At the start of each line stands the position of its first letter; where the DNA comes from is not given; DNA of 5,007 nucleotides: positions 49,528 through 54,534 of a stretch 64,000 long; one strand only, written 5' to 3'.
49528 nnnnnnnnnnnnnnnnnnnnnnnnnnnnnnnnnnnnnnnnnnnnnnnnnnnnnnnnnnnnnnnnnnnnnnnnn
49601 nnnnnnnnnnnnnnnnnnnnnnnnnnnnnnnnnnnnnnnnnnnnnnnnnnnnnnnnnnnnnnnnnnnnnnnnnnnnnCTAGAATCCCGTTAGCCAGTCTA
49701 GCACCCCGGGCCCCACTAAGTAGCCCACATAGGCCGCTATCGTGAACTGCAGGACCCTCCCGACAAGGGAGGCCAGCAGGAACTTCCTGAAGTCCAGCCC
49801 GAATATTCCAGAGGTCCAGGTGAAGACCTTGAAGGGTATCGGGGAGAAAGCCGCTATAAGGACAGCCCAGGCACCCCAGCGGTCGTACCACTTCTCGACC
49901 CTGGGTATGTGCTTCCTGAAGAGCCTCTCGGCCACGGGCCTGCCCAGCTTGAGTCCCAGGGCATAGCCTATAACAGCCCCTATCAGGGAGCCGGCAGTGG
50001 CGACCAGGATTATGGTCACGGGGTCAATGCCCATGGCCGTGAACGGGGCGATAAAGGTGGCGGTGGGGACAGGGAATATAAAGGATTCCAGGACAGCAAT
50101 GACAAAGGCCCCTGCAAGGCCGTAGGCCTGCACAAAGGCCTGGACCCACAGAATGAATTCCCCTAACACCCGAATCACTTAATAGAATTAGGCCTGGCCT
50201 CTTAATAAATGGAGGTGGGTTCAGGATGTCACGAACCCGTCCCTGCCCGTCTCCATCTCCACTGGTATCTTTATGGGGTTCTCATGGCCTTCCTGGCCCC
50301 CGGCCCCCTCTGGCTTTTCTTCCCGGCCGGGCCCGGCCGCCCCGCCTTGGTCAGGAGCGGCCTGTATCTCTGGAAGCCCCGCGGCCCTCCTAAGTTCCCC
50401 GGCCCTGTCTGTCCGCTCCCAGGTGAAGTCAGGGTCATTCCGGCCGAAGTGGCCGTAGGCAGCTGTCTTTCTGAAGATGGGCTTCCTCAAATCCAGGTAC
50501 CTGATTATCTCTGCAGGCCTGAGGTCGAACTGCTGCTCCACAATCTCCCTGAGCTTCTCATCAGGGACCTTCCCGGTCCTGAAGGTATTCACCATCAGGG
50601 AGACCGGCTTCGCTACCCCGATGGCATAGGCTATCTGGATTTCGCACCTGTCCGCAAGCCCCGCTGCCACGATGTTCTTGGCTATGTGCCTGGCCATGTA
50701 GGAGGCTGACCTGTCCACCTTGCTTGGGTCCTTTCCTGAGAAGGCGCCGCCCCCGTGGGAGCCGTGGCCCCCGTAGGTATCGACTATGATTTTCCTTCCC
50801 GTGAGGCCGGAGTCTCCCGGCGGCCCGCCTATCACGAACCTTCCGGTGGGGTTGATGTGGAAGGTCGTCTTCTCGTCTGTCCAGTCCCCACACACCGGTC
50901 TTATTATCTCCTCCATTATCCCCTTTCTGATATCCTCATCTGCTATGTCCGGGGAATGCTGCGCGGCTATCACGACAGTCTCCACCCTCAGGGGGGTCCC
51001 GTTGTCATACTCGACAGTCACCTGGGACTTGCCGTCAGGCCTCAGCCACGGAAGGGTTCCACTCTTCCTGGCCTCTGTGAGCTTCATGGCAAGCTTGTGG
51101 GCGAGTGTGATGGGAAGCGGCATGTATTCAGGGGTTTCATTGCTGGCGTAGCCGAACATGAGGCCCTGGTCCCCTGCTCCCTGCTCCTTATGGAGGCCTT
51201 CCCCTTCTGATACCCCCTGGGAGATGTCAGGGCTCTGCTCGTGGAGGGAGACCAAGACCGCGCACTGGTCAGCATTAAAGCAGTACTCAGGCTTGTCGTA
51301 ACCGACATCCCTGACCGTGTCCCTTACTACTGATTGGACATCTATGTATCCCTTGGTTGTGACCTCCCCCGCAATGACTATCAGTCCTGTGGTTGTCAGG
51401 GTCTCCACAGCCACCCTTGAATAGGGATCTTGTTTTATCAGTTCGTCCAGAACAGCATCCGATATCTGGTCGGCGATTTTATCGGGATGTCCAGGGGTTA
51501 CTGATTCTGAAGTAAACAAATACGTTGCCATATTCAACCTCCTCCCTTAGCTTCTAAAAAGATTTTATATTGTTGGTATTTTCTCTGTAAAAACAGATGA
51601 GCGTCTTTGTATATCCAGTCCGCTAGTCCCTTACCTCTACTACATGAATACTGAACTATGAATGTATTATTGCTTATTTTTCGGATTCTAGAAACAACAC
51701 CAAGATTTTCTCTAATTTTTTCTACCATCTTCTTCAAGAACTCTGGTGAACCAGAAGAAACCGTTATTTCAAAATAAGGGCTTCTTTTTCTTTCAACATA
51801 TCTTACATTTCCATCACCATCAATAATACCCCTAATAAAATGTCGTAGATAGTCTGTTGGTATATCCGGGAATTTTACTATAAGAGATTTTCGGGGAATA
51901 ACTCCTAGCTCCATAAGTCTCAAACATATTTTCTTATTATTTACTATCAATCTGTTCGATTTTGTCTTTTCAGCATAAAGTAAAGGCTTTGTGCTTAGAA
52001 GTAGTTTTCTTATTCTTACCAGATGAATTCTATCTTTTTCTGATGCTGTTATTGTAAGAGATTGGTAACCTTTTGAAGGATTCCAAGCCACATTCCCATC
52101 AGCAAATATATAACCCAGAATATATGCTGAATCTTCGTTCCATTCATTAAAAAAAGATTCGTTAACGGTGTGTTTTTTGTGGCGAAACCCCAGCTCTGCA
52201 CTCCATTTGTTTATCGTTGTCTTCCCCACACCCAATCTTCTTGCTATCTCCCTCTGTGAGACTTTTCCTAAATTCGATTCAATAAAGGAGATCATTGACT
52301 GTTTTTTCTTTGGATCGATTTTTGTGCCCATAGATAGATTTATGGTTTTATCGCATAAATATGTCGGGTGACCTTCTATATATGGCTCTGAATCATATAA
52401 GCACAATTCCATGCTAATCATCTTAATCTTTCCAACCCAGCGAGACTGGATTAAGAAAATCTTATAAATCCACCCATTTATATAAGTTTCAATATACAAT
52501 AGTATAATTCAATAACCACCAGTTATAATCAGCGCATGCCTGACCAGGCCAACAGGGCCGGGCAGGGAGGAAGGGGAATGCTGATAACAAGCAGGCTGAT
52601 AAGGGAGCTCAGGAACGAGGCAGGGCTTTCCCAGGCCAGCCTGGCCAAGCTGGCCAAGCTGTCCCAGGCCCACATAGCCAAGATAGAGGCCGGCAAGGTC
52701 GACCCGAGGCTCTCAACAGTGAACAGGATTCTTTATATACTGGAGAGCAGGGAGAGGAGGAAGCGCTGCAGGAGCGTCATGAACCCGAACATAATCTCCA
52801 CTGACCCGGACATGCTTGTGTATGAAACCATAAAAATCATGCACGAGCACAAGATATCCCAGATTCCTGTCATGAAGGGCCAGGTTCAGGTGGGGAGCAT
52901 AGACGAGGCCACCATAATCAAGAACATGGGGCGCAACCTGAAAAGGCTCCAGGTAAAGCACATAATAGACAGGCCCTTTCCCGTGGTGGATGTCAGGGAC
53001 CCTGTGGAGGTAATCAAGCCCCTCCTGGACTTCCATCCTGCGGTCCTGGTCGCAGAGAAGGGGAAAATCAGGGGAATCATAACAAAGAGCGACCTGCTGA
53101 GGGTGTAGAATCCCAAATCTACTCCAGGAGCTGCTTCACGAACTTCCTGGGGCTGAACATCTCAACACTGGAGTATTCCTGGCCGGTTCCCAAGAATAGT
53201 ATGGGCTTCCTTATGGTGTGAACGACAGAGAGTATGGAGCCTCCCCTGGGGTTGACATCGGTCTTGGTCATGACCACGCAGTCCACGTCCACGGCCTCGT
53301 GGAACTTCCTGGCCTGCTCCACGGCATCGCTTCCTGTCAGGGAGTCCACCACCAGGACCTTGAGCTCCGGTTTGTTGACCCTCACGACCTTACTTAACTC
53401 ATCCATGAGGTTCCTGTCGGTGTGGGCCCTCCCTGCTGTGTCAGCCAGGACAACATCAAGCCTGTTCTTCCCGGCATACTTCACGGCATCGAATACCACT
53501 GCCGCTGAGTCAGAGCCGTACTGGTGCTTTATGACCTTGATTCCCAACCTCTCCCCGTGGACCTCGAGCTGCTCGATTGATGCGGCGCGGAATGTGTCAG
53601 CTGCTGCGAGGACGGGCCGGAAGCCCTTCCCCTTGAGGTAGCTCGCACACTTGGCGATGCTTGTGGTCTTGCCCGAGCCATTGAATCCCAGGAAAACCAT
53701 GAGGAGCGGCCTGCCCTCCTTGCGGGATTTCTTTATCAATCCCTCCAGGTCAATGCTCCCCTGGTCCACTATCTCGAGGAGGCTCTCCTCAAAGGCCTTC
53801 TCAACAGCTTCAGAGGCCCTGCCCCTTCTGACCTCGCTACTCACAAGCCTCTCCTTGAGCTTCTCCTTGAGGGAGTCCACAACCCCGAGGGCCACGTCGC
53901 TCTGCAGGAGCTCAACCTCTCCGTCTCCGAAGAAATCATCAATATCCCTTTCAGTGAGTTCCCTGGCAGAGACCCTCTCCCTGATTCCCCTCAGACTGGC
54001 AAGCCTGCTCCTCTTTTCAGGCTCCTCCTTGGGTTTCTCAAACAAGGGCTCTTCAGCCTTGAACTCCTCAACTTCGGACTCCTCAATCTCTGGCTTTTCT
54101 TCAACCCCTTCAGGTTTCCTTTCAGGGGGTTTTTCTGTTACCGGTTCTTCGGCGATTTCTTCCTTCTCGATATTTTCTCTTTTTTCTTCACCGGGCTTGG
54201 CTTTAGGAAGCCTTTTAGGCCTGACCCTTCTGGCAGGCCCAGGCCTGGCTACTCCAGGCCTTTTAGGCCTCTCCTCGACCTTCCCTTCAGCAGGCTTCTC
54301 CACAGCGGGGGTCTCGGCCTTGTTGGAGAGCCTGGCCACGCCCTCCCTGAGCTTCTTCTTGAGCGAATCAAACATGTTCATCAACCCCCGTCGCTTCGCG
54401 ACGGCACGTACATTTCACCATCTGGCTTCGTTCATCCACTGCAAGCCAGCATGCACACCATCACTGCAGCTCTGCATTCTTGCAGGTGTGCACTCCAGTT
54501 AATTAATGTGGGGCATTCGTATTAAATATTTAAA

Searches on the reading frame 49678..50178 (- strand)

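Call 65: search_protein_families(library=pfam, proteins=[window:49678-50178:-], max_evalue=0.001)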
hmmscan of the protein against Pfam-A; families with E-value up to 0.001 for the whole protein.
window:49678-50178:- (166 aa): 1 family
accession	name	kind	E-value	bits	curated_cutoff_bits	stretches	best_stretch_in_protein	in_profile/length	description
PF09335.16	VTT_dom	-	5.1e-19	69.4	33.9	1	41-154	5-123/123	VTT domain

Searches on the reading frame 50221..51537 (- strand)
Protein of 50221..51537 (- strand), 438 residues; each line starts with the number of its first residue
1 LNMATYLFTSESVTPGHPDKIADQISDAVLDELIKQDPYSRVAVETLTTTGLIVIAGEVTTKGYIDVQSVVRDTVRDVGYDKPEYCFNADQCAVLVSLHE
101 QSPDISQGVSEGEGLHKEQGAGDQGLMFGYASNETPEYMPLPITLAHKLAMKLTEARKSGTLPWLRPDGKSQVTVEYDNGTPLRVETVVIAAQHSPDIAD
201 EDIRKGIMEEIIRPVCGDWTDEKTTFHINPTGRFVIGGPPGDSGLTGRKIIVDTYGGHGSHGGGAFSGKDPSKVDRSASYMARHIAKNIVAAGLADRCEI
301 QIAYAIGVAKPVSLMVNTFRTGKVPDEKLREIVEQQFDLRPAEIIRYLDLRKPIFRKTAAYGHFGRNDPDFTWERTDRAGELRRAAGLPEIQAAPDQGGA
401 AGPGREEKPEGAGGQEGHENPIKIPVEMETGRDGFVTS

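Call 65: search_protein_families(library=pfam, proteins=[window:50221-51537:-], max_evalue=0.001)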
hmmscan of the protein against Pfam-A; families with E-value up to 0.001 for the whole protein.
window:50221-51537:- (438 aa): 3 families
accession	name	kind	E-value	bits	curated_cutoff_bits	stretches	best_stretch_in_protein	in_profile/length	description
PF02773.21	S-AdoMet_synt_C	-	6.1e-69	230.7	25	1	236-375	1-138/138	S-adenosylmethionine synthetase, C-terminal domain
PF02772.21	S-AdoMet_synt_M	-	9.3e-50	168.2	29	1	118-234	1-120/120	S-adenosylmethionine synthetase, central domain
PF00438.25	S-AdoMet_synt_N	-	3.4e-43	146.6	33.1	1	6-103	2-99/99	S-adenosylmethionine synthetase, N-terminal domain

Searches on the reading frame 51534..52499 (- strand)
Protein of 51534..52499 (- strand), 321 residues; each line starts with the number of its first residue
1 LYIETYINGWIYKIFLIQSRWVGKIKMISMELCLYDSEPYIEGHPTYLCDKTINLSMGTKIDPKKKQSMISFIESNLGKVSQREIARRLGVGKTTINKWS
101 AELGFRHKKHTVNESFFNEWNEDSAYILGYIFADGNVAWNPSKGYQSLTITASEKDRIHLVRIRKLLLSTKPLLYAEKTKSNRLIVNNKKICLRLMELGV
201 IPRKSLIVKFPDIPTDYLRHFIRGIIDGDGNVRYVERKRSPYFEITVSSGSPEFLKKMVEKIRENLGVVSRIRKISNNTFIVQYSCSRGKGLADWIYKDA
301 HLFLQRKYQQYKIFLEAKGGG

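Call 65: search_protein_families(library=pfam, proteins=[window:51534-52499:-], max_evalue=0.001)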
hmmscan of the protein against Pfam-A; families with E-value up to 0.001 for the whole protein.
window:51534-52499:- (321 aa): 4 families
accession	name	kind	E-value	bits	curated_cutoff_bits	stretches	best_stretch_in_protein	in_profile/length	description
PF14528.11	LAGLIDADG_3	-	1.5e-13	51.3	22.5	1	217-277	2-57/82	LAGLIDADG-like domain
PF13022.12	HTH_Tnp_1_2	-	1.5e-05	25.6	27.9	1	64-122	11-69/122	Helix-turn-helix of insertion element transposase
PF01381.28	HTH_3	-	0.00081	19.8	23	0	79-99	9-29/55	Helix-turn-helix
PF04218.19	CENP-B_N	-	0.00084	19.4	21.2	0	63-100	9-43/53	CENP-B N-terminal DNA-binding domain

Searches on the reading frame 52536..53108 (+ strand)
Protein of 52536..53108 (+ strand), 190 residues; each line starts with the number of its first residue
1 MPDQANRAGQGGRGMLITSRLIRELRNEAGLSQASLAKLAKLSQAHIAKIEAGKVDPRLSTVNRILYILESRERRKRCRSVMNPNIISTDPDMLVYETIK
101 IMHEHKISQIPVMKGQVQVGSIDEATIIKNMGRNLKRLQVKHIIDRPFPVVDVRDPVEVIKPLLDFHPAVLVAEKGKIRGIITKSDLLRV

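Call 65: search_protein_families(library=pfam, proteins=[window:52536-53108:+], max_evalue=0.001)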
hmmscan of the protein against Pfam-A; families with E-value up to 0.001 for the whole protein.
window:52536-53108:+ (190 aa): 5 families
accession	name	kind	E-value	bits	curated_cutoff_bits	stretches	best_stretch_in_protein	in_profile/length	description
PF00571.33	CBS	-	2e-14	54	24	2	79-130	2-54/57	CBS domain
PF01381.28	HTH_3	-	9.1e-11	42.1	23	1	22-65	1-44/55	Helix-turn-helix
PF13560.12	HTH_31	-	1.5e-10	41.6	27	1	20-67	4-52/64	Helix-turn-helix domain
PF12844.13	HTH_19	-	9.2e-06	25.9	30.2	1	21-66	3-48/64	Helix-turn-helix domain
PF13443.12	HTH_26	-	1.6e-05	25.5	22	1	22-70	2-51/63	Cro/C1-type HTH DNA-binding domain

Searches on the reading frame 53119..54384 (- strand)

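Call 65: search_protein_families(library=pfam, proteins=[window:53119-54384:-], max_evalue=0.001)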
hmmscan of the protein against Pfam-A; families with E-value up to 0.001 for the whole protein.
window:53119-54384:- (421 aa): 4 families
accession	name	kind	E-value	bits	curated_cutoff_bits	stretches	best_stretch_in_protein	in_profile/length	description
PF00448.28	SRP54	-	1.6e-68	230.7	22.7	1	228-420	3-195/196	SRP54-type protein, GTPase domain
PF02881.24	SRP54_N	-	1.8e-06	28.5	22.4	1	139-201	14-74/75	SRP54-type protein, helical bundle domain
PF13604.12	AAA_30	-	0.00038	20.7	27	0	227-333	19-111/191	AAA domain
PF06414.18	Zeta_toxin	-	0.00077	19.4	22.3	0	220-332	10-119/199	Zeta toxin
